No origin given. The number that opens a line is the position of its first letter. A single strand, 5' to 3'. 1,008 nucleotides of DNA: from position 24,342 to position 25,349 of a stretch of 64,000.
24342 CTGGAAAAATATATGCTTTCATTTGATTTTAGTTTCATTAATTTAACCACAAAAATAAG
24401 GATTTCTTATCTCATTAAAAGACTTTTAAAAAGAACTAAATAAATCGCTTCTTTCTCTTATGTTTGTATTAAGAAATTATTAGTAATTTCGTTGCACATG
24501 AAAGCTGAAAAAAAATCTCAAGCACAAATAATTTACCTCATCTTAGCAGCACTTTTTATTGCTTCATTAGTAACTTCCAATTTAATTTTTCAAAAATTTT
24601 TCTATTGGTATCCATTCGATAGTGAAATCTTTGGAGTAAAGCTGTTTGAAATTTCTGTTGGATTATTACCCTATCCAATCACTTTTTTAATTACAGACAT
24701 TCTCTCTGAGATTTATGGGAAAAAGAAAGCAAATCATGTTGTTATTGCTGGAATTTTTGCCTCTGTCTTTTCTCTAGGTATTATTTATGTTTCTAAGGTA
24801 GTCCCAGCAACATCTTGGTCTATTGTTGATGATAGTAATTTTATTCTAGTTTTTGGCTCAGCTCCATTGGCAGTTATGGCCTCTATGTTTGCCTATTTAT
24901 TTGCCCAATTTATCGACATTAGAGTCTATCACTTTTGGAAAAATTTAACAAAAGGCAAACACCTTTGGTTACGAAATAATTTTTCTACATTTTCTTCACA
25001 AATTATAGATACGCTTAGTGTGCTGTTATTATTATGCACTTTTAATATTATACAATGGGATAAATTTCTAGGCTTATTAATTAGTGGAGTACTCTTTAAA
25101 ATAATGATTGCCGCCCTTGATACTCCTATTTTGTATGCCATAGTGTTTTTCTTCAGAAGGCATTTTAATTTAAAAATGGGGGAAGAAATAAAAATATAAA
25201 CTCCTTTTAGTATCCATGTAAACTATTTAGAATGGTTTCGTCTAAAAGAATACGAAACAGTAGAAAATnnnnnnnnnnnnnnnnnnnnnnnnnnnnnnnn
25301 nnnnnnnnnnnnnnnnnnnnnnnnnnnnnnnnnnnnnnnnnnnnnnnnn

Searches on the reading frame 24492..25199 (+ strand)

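Call 33: search_protein_families(library=ncbifam, proteins=[window:24492-25199:+], max_evalue=0.00001)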
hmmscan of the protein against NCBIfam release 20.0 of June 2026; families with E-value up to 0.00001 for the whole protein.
window:24492-25199:+ (235 aa): 2 families
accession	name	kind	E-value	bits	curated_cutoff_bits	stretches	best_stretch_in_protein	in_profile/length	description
TIGR00697.1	TIGR00697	equivalog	4.2e-37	127.9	50.95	1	17-222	4-199/201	queuosine precursor transporter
NF008406.0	PRK11212.1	equivalog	4e-09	36.3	252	1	6-179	6-160/221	7-cyano-7-deazaguanine/7-aminomethyl-7-deazaguanine transporter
